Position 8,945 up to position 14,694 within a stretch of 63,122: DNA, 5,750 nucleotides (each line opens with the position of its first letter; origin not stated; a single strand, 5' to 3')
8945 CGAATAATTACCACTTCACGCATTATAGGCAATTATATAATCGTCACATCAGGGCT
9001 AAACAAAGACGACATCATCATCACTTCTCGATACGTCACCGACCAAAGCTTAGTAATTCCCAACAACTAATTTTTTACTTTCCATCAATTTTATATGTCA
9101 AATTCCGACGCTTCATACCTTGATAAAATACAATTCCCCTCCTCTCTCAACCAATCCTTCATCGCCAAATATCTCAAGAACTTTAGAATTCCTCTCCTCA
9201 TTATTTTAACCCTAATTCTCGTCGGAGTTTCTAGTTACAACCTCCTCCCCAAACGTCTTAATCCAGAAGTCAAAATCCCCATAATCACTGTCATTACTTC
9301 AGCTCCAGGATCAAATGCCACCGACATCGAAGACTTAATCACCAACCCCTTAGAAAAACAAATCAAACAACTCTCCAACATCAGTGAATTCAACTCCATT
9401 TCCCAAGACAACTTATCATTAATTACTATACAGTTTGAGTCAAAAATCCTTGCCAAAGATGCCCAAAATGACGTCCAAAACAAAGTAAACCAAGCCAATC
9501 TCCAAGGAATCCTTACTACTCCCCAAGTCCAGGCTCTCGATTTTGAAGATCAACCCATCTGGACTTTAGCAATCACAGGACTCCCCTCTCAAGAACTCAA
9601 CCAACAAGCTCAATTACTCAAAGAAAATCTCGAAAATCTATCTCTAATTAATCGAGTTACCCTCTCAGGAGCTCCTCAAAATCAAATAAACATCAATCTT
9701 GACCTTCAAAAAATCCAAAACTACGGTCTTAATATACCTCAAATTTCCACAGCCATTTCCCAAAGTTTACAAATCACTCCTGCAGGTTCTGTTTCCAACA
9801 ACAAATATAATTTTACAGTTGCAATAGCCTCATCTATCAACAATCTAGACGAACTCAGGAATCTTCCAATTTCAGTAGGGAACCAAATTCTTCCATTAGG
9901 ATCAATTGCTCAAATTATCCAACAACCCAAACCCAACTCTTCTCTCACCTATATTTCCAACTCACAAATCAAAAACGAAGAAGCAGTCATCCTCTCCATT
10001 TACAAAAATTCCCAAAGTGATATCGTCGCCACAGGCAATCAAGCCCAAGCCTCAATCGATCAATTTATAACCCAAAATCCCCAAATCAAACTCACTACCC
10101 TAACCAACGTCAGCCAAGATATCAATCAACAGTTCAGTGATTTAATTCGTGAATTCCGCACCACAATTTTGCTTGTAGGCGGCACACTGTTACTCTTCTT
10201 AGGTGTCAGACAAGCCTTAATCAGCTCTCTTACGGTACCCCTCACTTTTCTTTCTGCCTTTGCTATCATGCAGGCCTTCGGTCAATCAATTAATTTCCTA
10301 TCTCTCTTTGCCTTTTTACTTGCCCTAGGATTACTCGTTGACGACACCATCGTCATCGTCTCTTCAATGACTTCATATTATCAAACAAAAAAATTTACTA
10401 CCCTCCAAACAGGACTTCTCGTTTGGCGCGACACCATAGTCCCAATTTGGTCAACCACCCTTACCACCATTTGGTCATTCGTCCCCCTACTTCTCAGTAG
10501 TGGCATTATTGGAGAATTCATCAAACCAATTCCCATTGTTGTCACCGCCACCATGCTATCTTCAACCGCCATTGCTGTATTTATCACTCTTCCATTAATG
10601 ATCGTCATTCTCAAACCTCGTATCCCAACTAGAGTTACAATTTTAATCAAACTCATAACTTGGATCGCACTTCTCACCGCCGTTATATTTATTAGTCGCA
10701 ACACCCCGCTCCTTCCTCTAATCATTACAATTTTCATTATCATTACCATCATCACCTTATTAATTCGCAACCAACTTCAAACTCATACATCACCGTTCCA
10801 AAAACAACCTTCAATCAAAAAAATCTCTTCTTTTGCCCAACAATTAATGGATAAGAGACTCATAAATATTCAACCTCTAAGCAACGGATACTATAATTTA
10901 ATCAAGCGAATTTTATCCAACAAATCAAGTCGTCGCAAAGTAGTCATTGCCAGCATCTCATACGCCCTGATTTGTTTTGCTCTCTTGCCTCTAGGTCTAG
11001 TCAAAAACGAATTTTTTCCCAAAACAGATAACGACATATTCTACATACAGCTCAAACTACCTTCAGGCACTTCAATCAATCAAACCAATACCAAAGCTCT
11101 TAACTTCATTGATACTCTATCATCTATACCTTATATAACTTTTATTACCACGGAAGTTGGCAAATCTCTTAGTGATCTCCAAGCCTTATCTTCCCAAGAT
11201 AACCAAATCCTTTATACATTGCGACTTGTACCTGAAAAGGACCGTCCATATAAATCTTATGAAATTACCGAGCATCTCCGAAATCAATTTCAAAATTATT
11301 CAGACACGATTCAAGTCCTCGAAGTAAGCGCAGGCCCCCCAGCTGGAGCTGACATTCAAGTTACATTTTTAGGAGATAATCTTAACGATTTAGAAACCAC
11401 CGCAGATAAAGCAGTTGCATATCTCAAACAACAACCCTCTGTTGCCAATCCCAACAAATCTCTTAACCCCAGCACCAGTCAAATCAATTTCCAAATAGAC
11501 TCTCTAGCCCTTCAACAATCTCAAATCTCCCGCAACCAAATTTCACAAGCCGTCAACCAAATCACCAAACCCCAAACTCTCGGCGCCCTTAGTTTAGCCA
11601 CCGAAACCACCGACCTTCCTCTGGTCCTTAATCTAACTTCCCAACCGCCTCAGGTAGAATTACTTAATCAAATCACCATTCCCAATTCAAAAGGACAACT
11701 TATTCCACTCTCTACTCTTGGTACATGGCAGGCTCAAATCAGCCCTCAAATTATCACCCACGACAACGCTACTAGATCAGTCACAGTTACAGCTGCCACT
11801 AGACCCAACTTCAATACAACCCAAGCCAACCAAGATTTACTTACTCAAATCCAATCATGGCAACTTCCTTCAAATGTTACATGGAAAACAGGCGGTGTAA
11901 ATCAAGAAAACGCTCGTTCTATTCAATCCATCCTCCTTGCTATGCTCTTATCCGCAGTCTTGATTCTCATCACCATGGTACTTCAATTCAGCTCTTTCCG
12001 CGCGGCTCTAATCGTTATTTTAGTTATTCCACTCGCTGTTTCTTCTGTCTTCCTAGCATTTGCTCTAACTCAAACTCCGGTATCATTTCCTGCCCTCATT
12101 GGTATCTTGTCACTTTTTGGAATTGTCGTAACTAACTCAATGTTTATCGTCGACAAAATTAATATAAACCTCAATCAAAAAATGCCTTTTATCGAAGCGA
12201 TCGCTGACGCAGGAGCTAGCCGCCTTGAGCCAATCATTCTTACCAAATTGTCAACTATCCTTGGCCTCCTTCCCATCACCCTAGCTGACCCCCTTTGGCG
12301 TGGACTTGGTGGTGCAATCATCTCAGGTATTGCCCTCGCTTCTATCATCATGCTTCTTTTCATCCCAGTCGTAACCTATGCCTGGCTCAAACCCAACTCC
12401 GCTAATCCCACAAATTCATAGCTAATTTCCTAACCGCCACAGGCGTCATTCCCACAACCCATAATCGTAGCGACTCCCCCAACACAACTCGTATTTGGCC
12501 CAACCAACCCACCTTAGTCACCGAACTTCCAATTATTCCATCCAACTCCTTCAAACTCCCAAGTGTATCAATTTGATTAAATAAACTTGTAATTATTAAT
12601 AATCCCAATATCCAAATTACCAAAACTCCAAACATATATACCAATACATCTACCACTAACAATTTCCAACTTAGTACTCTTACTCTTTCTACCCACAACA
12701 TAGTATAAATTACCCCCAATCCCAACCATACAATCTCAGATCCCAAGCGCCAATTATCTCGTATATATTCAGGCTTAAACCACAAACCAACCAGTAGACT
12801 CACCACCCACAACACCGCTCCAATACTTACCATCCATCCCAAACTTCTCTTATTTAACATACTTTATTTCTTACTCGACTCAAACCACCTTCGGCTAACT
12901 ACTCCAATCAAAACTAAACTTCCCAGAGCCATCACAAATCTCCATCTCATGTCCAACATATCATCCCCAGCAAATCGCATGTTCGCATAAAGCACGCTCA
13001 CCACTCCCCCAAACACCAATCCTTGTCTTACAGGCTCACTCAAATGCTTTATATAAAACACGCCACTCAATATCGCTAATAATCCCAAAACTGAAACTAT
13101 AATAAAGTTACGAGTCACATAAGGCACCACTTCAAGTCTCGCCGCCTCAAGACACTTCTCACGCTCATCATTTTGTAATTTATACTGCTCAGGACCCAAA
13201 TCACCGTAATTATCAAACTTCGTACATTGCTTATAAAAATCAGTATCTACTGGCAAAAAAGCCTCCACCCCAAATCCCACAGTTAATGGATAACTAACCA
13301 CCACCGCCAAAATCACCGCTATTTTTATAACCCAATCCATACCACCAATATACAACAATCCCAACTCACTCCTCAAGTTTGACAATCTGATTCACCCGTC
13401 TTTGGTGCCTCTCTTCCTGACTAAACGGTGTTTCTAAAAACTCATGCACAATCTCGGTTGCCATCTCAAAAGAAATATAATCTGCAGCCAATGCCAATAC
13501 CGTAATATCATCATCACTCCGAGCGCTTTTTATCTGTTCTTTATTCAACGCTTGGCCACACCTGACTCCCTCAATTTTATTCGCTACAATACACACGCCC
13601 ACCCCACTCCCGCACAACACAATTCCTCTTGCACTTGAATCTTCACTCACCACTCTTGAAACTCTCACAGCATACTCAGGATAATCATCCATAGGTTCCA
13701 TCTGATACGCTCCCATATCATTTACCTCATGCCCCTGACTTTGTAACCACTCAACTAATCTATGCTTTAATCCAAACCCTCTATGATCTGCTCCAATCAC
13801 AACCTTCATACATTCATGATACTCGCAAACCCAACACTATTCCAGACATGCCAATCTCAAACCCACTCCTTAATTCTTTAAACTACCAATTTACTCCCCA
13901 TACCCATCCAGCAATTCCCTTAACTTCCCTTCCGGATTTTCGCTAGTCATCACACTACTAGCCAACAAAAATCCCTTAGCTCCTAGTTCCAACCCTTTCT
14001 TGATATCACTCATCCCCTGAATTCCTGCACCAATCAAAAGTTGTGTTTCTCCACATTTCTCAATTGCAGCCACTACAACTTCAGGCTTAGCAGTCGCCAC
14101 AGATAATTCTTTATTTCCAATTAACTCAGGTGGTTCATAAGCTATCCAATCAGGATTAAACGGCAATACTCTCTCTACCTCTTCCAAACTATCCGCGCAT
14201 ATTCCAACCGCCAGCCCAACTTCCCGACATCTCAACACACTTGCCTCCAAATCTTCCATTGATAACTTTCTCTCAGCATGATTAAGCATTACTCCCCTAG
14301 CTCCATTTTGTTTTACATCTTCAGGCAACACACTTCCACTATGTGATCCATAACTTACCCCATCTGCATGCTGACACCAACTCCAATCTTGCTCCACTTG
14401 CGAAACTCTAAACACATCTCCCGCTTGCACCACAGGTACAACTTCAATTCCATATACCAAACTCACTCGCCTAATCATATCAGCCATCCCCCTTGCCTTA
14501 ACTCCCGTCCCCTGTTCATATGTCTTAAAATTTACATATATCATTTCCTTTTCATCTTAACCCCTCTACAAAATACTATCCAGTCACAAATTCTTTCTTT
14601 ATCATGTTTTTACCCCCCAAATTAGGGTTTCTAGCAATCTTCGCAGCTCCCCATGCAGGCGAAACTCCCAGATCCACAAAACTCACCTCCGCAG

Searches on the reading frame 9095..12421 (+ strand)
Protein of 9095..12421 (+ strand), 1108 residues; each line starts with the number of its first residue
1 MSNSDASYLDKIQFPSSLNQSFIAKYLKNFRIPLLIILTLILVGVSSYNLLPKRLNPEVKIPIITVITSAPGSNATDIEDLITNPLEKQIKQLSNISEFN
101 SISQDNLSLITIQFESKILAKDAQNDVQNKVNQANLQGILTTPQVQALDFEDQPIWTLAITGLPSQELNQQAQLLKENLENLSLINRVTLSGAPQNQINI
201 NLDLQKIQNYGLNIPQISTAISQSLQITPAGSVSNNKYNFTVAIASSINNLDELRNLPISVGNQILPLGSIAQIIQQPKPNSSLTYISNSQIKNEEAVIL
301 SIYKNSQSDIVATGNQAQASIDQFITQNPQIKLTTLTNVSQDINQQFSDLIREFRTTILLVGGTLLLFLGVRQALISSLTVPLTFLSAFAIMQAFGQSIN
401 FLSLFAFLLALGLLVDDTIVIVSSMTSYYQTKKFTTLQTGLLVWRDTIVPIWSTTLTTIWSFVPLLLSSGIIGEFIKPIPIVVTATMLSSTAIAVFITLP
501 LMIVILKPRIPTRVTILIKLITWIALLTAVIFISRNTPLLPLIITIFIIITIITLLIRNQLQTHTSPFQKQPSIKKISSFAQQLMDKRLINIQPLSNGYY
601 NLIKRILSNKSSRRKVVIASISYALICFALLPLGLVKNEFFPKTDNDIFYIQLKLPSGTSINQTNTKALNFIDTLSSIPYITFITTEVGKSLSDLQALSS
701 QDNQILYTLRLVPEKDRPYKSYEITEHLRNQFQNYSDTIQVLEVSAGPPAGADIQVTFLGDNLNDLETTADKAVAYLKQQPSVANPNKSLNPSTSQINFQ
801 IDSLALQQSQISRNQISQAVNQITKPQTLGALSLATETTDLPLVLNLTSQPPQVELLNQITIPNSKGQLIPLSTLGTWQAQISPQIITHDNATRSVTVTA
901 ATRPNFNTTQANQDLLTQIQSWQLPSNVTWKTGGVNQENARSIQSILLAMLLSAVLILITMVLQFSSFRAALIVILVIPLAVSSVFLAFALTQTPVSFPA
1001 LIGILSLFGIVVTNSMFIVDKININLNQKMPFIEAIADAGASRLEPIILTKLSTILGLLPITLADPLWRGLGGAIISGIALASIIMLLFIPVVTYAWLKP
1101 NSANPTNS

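Call 28: search_protein_families(library=pfam, proteins=[window:9095-12421:+], max_evalue=0.00001)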
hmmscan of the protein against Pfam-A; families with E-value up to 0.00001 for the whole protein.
window:9095-12421:+ (1108 aa): 2 families
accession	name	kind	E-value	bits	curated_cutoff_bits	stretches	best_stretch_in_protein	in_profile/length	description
PF00873.25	ACR_tran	-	5e-141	471.9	28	2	34-512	13-496/1021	AcrB/AcrD/AcrF family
PF02355.23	SecD_SecF_C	-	4.4e-07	29.9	20.5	0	943-1085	30-166/189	Protein export membrane protein SecD/SecF, C-terminal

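Call 48: find_homologous_proteins(query=window:9095-12421:+)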
Query window:9095-12421:+ (1108 aa): 2427 proteins with E <= 0.001 among 8000 candidates; the best 120 are listed.
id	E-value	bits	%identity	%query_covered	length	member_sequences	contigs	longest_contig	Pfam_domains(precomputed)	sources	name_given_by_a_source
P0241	0.0e+0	2317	100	100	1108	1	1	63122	PF02355.23,PF00873.26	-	-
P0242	0.0e+0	2115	90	100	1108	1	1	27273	PF00873.26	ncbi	-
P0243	0.0e+0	1106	49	99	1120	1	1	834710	PF00873.26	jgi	jgi:hydrophobic/amphiphilic exporter-1 (mainly G- bacteria), HAE1 family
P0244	0.0e+0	1106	50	99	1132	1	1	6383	PF00873.26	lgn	-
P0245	0.0e+0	1104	48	99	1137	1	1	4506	PF00873.26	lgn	-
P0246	0.0e+0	1101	50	99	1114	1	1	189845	PF00873.26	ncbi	-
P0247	0.0e+0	1098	49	99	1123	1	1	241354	PF00873.26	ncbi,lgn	-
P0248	0.0e+0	1096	49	99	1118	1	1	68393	PF00873.26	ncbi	ncbi:MAG: efflux RND transporter permease subunit [Candidatus Woesebacteria bacterium]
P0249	0.0e+0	1096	49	99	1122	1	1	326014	PF00873.26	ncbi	-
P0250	0.0e+0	1095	50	100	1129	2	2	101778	PF00873.26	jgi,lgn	-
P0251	0.0e+0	1095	51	99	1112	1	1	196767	PF00873.26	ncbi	-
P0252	0.0e+0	1094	49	99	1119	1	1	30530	PF00873.26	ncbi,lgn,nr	ncbi:MAG: efflux RND transporter permease subunit [bacterium]|nr:efflux RND transporter permease sub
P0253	0.0e+0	1093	49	99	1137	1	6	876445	PF00873.26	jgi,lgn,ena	-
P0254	0.0e+0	1091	49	99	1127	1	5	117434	PF00873.26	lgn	-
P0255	0.0e+0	1091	48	99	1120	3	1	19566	PF00873.26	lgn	-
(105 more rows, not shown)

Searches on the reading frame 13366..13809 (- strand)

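Call 29: search_protein_families(library=pfam, proteins=[window:13366-13809:-], max_evalue=0.00001)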
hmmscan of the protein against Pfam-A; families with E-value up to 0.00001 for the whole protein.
window:13366-13809:- (147 aa): 1 family
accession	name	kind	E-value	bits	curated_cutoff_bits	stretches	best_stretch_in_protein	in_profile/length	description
PF02502.23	LacAB_rpiB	-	3.7e-44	150.5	24.7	1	3-142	1-138/138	Ribose/Galactose Isomerase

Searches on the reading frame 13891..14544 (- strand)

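Call 29: search_protein_families(library=pfam, proteins=[window:13891-14544:-], max_evalue=0.00001)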
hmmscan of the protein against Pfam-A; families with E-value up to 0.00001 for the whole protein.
window:13891-14544:- (217 aa): 1 family
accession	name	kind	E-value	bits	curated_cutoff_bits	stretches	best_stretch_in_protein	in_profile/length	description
PF00121.24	TIM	-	1.3e-19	71.1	20.1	1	1-203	2-237/245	Triosephosphate isomerase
